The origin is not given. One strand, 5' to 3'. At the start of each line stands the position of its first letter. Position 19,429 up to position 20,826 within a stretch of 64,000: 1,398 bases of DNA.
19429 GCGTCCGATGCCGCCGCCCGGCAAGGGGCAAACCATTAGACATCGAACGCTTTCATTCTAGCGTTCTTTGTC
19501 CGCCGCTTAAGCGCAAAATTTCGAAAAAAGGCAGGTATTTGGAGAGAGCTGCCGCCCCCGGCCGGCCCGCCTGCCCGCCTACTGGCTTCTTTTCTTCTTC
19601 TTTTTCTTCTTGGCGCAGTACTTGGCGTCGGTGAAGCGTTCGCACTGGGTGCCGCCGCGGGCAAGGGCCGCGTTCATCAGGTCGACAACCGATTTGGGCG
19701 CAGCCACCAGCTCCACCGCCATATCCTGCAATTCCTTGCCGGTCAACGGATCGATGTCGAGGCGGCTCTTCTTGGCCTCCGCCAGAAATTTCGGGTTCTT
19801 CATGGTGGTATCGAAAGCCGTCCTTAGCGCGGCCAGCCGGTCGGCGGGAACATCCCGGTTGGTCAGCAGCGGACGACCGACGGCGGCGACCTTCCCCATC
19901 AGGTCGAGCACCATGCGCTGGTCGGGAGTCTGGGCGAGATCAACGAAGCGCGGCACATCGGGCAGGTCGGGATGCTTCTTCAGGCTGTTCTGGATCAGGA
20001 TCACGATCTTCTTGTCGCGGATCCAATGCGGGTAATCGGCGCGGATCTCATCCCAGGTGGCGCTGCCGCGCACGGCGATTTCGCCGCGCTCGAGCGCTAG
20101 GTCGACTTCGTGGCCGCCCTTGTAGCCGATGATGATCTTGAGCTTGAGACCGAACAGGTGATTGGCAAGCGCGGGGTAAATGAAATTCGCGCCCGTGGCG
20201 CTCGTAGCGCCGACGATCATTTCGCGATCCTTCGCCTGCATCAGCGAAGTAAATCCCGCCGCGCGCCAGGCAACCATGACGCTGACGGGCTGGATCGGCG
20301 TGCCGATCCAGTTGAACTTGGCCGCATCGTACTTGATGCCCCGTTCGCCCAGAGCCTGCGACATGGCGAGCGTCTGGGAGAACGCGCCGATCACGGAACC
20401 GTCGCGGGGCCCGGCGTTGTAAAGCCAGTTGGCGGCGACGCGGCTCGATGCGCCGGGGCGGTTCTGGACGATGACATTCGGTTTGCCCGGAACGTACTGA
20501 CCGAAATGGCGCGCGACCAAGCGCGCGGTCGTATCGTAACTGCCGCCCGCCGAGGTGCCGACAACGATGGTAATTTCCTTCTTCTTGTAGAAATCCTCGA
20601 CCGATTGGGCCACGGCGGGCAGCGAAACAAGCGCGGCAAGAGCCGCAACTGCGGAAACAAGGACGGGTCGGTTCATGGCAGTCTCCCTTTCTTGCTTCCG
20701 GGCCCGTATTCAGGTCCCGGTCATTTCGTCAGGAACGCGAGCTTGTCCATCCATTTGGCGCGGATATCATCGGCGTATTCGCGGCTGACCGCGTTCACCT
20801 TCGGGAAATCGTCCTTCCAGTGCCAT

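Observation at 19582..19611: C-terminal poly-lysine tails (consensus K5-7 x SQ) on four periplasmic TctC-like binding proteins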

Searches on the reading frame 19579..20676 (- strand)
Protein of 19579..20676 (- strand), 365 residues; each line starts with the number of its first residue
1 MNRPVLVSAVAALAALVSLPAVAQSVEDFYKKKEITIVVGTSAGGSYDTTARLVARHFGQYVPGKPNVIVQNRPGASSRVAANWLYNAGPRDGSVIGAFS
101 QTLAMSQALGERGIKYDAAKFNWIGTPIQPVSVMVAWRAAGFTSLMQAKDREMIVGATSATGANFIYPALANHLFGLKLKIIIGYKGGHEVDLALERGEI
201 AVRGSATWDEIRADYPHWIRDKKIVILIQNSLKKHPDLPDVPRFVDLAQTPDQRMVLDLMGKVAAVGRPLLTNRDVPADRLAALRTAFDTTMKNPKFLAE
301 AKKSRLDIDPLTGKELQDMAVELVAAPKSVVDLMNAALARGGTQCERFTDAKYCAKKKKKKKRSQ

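Call 8: search_protein_families(library=pfam, proteins=[window:19579-20676:-], max_evalue=0.01)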
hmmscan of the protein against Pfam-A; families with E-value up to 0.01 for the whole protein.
window:19579-20676:- (365 aa): 1 family
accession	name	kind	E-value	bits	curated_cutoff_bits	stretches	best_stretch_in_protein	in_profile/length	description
PF03401.19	TctC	-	0.005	16.8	27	0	67-314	16-250/274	Tripartite tricarboxylate transporter family receptor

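Call 9: search_protein_families(library=ncbifam, proteins=[window:19579-20676:-], max_evalue=0.01)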
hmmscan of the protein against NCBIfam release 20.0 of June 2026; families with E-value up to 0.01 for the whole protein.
window:19579-20676:- (365 aa): 0 families

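Call 13: find_homologous_proteins(query=window:19579-20676:-, max_evalue=0.00001)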
Query window:19579-20676:- (365 aa): 1282 proteins with E <= 0.00001 among 8000 candidates; the best 120 are listed.
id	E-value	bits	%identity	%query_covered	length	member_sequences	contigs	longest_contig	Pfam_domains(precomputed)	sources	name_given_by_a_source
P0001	4.0e-238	807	100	100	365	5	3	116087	-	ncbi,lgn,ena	-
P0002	6.0e-197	672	82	97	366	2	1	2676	-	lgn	-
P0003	1.1e-195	668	82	94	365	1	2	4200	-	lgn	-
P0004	2.0e-194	663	83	91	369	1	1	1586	-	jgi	jgi:tripartite-type tricarboxylate transporter receptor subunit TctC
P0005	7.0e-191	652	79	96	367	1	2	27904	-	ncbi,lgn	ncbi:MAG: hypothetical protein RL477_103 [Pseudomonadota bacterium]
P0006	2.0e-184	630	77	96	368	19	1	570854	-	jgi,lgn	jgi:tripartite-type tricarboxylate transporter receptor subunit TctC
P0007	2.1e-183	627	76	93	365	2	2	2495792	-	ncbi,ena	-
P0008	5.9e-182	622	78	90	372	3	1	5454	-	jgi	jgi:tripartite-type tricarboxylate transporter receptor subunit TctC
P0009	1.1e-161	556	71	90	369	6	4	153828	-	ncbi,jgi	jgi:tripartite-type tricarboxylate transporter receptor subunit TctC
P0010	8.6e-159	546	66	97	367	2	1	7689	-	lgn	-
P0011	4.0e-158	544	67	92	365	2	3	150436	-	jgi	jgi:tripartite-type tricarboxylate transporter receptor subunit TctC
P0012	1.3e-157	542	68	89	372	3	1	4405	PF03401.19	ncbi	-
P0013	1.4e-157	542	65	95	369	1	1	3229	-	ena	-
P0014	3.3e-156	538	67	92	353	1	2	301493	-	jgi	jgi:tripartite-type tricarboxylate transporter receptor subunit TctC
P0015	8.7e-156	536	67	92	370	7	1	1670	-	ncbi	-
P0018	8.0e-151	520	65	92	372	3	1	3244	PF03401.19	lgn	-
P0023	9.6e-122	424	50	98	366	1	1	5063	PF03401.19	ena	-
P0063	2.1e-98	348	48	87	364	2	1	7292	PF03401.19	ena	-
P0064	9.0e-98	346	47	87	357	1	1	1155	PF03401.19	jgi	jgi:tripartite-type tricarboxylate transporter receptor subunit TctC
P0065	2.8e-97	344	46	89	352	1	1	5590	PF03401.19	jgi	jgi:tripartite-type tricarboxylate transporter receptor subunit TctC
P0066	3.6e-96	340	45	92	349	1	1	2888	PF03401.19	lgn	-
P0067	2.4e-95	338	46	93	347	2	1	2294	PF03401.19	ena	-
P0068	2.9e-95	337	48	91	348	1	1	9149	PF03401.19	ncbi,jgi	jgi:tripartite-type tricarboxylate transporter receptor subunit TctC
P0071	2.4e-94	334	48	88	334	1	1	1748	PF03401.19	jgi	jgi:tripartite-type tricarboxylate transporter receptor subunit TctC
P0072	2.5e-94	334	47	88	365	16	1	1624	PF03401.19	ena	-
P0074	3.7e-94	334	47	88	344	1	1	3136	PF03401.19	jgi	jgi:tripartite-type tricarboxylate transporter receptor subunit TctC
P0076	1.8e-93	331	45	85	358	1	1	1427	PF03401.19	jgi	jgi:tripartite-type tricarboxylate transporter receptor subunit TctC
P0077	2.1e-93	331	44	94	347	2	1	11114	PF03401.19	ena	-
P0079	2.3e-93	331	46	93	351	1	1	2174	PF03401.19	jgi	jgi:tripartite-type tricarboxylate transporter receptor subunit TctC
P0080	2.4e-93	331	48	88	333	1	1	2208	PF03401.19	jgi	jgi:tripartite-type tricarboxylate transporter receptor subunit TctC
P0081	2.4e-93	331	47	90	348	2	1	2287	PF03401.19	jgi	jgi:tripartite-type tricarboxylate transporter receptor subunit TctC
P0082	3.3e-93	331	45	93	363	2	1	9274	PF03401.19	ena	-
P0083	3.3e-93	331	46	91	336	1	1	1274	PF03401.19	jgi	jgi:tripartite-type tricarboxylate transporter receptor subunit TctC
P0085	5.2e-93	330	46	90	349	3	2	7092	PF03401.19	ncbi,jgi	jgi:tripartite-type tricarboxylate transporter receptor subunit TctC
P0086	5.8e-93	330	46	90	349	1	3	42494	PF03401.19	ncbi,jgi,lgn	jgi:tripartite-type tricarboxylate transporter receptor subunit TctC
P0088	1.3e-92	329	46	87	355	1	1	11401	PF03401.19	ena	-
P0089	1.3e-92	329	46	86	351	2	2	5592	PF03401.19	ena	-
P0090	1.3e-92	329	43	93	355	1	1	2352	PF03401.19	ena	-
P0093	2.6e-92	328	47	88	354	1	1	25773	PF03401.19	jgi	jgi:tripartite-type tricarboxylate transporter receptor subunit TctC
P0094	2.6e-92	328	44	93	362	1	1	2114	PF03401.19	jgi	jgi:tripartite-type tricarboxylate transporter receptor subunit TctC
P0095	3.0e-92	327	44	92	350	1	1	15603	PF03401.19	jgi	jgi:tripartite-type tricarboxylate transporter receptor subunit TctC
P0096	3.1e-92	327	47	85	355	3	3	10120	PF03401.19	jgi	jgi:tripartite-type tricarboxylate transporter receptor subunit TctC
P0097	4.2e-92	327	45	87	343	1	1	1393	PF03401.19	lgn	-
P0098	6.6e-92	326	46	91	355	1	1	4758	PF03401.19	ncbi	-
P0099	7.1e-92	326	47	89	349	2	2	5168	PF03401.19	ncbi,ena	-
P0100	1.5e-91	325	41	94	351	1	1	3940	PF03401.19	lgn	-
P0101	1.6e-91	325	44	85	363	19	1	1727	PF03401.19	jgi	jgi:tripartite-type tricarboxylate transporter receptor subunit TctC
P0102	1.7e-91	325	45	88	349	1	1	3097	PF03401.19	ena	-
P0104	7.5e-91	323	46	87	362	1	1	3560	PF03401.19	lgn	-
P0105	1.0e-90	322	43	88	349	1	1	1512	PF03401.19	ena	-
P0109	2.3e-90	321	45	92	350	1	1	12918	PF03401.19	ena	-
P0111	3.0e-90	321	46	83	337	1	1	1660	PF03401.19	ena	-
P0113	3.0e-90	321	43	92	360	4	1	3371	PF03401.19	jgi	jgi:tripartite-type tricarboxylate transporter receptor subunit TctC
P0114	3.1e-90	321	47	84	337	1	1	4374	PF03401.19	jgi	jgi:tripartite-type tricarboxylate transporter receptor subunit TctC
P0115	3.2e-90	321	46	85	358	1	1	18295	PF03401.19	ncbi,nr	ncbi:MAG: Tripartite-type tricarboxylate transporter, receptor component TctC [Hyphomicrobiales bact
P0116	3.2e-90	321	44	85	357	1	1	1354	PF03401.19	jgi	jgi:tripartite-type tricarboxylate transporter receptor subunit TctC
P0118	4.7e-90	320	46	88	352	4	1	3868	PF03401.19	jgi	-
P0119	5.1e-90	320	47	83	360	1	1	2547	PF03401.19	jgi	jgi:tripartite-type tricarboxylate transporter receptor subunit TctC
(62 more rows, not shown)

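Call 28: find_related_loci(query=A2, collection=genome_contigs, flank=6000)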
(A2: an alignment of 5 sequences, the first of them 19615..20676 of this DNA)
Query A2 (354 aa) in genome_contigs; peptide patterns used: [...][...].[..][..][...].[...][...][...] (x = any residue, [..] = any of these).
593 stretches matched a pattern (row limit reached: there are more); 501 encode a relative of the query (tblastn E <= 1e-3); the best 80 are kept; 80 distinct loci.
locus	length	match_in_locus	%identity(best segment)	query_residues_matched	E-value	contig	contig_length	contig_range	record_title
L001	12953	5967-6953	51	27-354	6e-117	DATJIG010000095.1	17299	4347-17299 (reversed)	MAG TPA_asm: Alphaproteobacteria bacterium isolate SMAG_U15532 k141_7890428, whole genome shotgun sequence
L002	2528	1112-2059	46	24-341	3e-100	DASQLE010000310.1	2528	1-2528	MAG TPA_asm: Beijerinckiaceae bacterium isolate SMAG_U11930 k141_1015742, whole genome shotgun sequence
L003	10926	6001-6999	43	1-338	2e-92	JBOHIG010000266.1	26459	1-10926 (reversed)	MAG: Xanthobacteraceae bacterium isolate SC-S_metawrap_bin.112 k127_6147615, whole genome shotgun sequence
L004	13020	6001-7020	41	11-346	4e-90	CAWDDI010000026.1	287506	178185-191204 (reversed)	MAG: uncultured Alphaproteobacteria bacterium isolate MFD04850.bin.2.129 genome assembly, contig: contig_43190, whole ge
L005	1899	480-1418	42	20-332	2e-93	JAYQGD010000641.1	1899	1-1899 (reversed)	MAG: Rhodospirillaceae bacterium isolate SD9007_COM_concoct_bins.tsv.163_sub NODE_40700_length_1899_cov_9.550434, whole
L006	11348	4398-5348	45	21-338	3e-88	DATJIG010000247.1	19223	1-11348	MAG TPA_asm: Alphaproteobacteria bacterium isolate SMAG_U15532 k141_6427814, whole genome shotgun sequence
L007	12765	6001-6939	43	20-332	1e-87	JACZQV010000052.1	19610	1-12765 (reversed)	MAG: Proteobacteria bacterium isolate B21D1T1 B21D1T1_NODE571, whole genome shotgun sequence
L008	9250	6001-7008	41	12-346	7e-88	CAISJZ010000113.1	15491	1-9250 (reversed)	MAG: uncultured Rhizobiales bacterium isolate AlinenLipids_bin-7929 genome assembly, contig: bin-7929:113/577, whole gen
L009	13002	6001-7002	42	9-338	1e-87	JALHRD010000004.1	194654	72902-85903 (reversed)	MAG: Xanthobacteraceae bacterium isolate maxbin.090 c_000000000441, whole genome shotgun sequence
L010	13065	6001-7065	41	3-354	5e-87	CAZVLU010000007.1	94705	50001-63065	MAG TPA_asm: uncultured Rhizobium sp. isolate SRP287051_co2_20 genome assembly, contig: NODE_502_length_94705_cov_11.749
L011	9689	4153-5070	42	15-322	1e-85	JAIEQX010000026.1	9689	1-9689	MAG: Beijerinckiaceae bacterium isolate co.spades.METABAT.1kb_041 c_000000425841, whole genome shotgun sequence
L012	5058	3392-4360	41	17-339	1e-85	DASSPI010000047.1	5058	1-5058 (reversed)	MAG TPA_asm: Xanthobacteraceae bacterium isolate SMAG_U1274 k141_969003, whole genome shotgun sequence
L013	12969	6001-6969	42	10-331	2e-85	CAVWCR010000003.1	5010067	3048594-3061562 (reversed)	MAG: uncultured Alphaproteobacteria bacterium isolate MFD04944.bin.1.54 genome assembly, contig: contig_28086, whole gen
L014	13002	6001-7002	44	6-331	5e-85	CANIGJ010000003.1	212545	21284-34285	MAG: Rhodospirillaceae bacterium isolate RE-9nov16-338 genome assembly, contig: RE-9nov16-C38, whole genome shotgun sequ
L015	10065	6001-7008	52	20-354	4e-120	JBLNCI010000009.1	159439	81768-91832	MAG: Gemmatimonas sp. isolate MAG129 PRJNA950955_bin36_renamed_8, whole genome shotgun sequence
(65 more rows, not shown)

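Call 31: find_encoding_contigs(protein=P0007, flank=10000, max_places=3)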
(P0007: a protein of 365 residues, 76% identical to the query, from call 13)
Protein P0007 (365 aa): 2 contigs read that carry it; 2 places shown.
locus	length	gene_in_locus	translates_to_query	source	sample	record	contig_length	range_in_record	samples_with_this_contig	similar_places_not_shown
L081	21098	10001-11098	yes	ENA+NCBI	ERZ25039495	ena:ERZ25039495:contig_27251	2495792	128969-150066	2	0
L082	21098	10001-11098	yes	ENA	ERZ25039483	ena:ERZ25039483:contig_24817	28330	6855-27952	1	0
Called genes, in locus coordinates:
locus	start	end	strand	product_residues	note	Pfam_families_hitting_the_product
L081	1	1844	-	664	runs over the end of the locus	PF01970:TctA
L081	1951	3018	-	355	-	-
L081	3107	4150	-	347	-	PF07883:Cupin_2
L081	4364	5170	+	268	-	PF09339:HTH_IclR, PF01614:IclR_C (weak)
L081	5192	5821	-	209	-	PF14518:Haem_oxygenas_2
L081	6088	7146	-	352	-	PF07883:Cupin_2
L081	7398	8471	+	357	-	PF03401:TctC (weak)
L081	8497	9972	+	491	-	PF20695:UbiD_N (weak), PF01977:UbiD, PF20696:UbiD_C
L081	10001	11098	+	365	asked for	-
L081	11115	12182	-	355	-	PF02423:OCD_Mu_crystall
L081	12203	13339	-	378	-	-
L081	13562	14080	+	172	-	-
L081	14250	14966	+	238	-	PF12391:PCDO_beta_N, PF00775:Dioxygenase_C, PF13620:CarboxypepD_reg (faint)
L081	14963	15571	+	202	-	PF00775:Dioxygenase_C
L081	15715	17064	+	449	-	PF00206:Lyase_1, PF10397:ADSL_C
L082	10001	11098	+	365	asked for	-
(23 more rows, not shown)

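Call 33: search_protein_representatives(alignment_id=A2)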
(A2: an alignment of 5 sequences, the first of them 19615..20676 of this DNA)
Query: 5 sequences, 346 profile positions. Proteins with E-value up to 0.001 (for the whole library): 40714; up to 1e-10: 16182; up to 1e-30: 4654. The best 150 are listed.
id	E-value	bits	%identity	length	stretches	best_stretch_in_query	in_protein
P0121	2.1e-145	500.6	-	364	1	14-344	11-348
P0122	7.4e-130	449.4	-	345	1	17-340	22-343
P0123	1.9e-126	438.2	-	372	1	15-342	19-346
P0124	3.2e-124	430.9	-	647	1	9-339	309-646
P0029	4.7e-123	427.1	-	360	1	8-340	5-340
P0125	1.7e-121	422.0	-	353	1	10-341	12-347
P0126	1.2e-120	419.1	-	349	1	12-343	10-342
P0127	4.3e-120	417.3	-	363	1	20-344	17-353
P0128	3.9e-119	414.2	-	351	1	8-343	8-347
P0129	4.1e-119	414.1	-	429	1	5-342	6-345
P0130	7.9e-119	413.2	-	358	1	13-337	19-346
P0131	2.6e-118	411.5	-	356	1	12-342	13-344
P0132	6.5e-118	410.1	-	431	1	9-343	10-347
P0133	6.5e-117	406.9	-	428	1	9-344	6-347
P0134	1.7e-115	402.2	-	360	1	11-342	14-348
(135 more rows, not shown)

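Call 39: search_solved_structures(query=A2, max_evalue=0.01)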
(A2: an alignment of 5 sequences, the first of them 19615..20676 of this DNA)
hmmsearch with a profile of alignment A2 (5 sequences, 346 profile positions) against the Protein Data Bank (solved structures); distinct sequences matched with E-value up to 0.01: 11.
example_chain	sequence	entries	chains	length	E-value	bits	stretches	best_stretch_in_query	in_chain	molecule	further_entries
7ndr_A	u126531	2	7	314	5.6e-12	48.6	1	30-248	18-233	Tripartite tricarboxylate transporter substrate binding protein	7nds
25hk_A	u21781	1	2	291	1.3e-10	44.2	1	26-317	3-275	Tripartite tricarboxylate transporter substrate binding protein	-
2dvz_A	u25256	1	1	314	3.8e-10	42.6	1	28-146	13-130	Putative exported protein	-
8hka_A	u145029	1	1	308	1.4e-09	40.8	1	35-296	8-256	Periplasmic terephthalate binding protein (TBP)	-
8hk9_D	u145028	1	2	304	1.5e-09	40.6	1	36-296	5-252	Periplasmic terephthalate binding protein (TBP)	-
8hkb_A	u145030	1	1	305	4.8e-09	38.9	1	35-296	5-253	Periplasmic terephthalate binding protein (TBP)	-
5oei_A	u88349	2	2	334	3.1e-08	36.3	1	33-247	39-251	Uncharacterized protein family UPF0065:Tat pathway signal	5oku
2f5x_A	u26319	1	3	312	8.9e-07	31.5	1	31-247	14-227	BugD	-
4x9t_A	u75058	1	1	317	3.1e-06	29.7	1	27-246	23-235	Uncharacterized protein UPF0065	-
6hke_A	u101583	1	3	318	4.8e-06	29.1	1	33-244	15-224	Possible TctC subunit of the Tripartite Tricarboxylate Transport(TTT) Family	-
2qpq_A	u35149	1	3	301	1.1e-05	27.9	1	31-247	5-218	protein Bug27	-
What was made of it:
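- On TctC/Bug family (Pfam PF03401), TTT solute receptors: The profile search against PDB sequences returns only TTT receptors, best E 5.6e-12 (call 39).
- Closest known: TctC/Bug periplasmic solute receptors of tripartite tricarboxylate transporters. Same: Profile matches to these PDB chains (call 39).
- A profile search against PDB sequences hits 7ndr at E = 5.6e-12 (call 39).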

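Call 63: predict_structure(alignment_id=A4)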
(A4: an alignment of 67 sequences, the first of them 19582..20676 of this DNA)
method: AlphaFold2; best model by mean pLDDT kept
length: 365 residues; sequences in the alignment: 67
mean_pLDDT: 91.5   pTM: 0.86
mean pLDDT of the five models: 91.5, 90.7, 90.3, 90.1, 89.0
residues with pLDDT >= 90: 284; 70-90: 53; 50-70: 26; < 50: 2
segments of 3 or more residues with pLDDT < 50: none
pLDDT, mean of each block of 10 residues (from residue 1): 53 57 88 97 88 98 98 83 97 97 93 96 96 97 97 93 89 96 89 96 93 95 98 94 96 94 94 98 99 98 94 98 96 90 86 83 69
secondary structure, 60 per line:
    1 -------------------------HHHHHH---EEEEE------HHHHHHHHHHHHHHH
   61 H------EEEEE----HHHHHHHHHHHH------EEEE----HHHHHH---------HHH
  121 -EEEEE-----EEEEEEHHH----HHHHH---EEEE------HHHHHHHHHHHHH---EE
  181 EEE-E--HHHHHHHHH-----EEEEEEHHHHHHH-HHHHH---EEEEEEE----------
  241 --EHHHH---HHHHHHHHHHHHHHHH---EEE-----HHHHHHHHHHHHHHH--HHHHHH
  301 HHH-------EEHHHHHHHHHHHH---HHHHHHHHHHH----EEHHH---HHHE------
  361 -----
elements in order: H26-31 E35-39 H46-61 E68-72 H77-88 E95-98 H103-108 E122-126 E132-137 H145-149 E153-156 H163-175 E179-183 H188-196 E202-207 H208-214 H216-220 E224-230 H244-247 H251-266 E270-272 H278-292 H295-303 H313-324 H328-338
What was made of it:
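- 19579..20676 (-): K1: Sec-exported TctC-fold binding protein. The tail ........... is encoded at 19582-19614 and follows a conserved C-x10-C loop (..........). AlphaFold pLDDT is 91.5, and the tail is coil with pLDDT about 69 (call 63).
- The tail is predicted as coil with lower pLDDT (call 63).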

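Call 74: search_dna_similar(query=window:19582-20676:-, collection=plasmids, mode=protein, max_rows=25, max_evalue=1e-30)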
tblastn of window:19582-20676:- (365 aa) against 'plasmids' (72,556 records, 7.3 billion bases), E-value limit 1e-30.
Records with a match: 25; places in all: 28; records where one place covers at least 80% of the query: 24.
Best place of each record, by identity: <60% 25.
By first word of the organism name: Sinorhizobium 10; Burkholderia 5; Paraburkholderia 4; Caballeronia 2; Pacificitalea 1; Neorhizobium 1; Paracoccus 1; Phyllobacterium 1.
By predicted mobility (MOB-suite, as given by PLSDB): non-mobilizable 15; conjugative 10.
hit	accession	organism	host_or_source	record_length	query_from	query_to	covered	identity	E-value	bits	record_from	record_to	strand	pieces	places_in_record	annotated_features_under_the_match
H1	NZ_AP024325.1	Caballeronia sp. NK8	-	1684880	24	338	86%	38.4%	5e-62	221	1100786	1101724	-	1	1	none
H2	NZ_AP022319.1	Burkholderia sp. THE68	Togo hemipterus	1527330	24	338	86%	38.4%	6e-62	221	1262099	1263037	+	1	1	none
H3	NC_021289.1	Caballeronia insecticola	-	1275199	24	338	86%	38.4%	9e-62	221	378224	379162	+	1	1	none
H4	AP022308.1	Burkholderia sp. SFA1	-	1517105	24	339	87%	38.0%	8e-61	218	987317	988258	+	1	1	hypothetical protein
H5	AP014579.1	Burkholderia sp. RPE67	Riptortus pedestris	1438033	24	339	87%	38.0%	8e-61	218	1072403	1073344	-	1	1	uncharacterized protein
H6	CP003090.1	Burkholderia sp. YI23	-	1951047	24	339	87%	37.7%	1e-66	235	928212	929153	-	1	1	hypothetical protein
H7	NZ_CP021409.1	Pacificitalea manganoxidans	cell culture,sediment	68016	28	319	80%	39.1%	1e-57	209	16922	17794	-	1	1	tripartite tricarboxylate transporter substrate-binding protein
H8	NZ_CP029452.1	Sinorhizobium fredii CCBAU 25509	Glycine soja,cell culture,plant root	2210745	26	341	87%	34.2%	7e-54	198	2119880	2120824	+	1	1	record has no annotation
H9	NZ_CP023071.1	Sinorhizobium fredii CCBAU 83666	G.max,nodule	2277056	26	341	87%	34.2%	7e-54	198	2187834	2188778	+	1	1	record has no annotation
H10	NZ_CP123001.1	Neorhizobium petrolearium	single cell,petroleum contaminated soil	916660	25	348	89%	33.0%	2e-52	194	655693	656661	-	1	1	tripartite tricarboxylate transporter substrate-binding protein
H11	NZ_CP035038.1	Sinorhizobium fredii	single cell,soil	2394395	26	341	87%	33.9%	2e-53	197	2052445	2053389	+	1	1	none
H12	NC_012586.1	Sinorhizobium fredii NGR234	-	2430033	25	341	87%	33.8%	2e-52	194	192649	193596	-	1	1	record has no annotation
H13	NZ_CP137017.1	Sinorhizobium fredii GR64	Phaseolus vulgaris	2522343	26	341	87%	33.5%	5e-53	195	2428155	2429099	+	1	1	record has no annotation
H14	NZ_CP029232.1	Sinorhizobium fredii CCBAU 45436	Glycine max,cell culture,plant root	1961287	25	341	87%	33.4%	4e-52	193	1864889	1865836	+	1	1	record has no annotation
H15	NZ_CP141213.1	Sinorhizobium meliloti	alfalfa,Isolate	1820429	25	341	87%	33.1%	1e-54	200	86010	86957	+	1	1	none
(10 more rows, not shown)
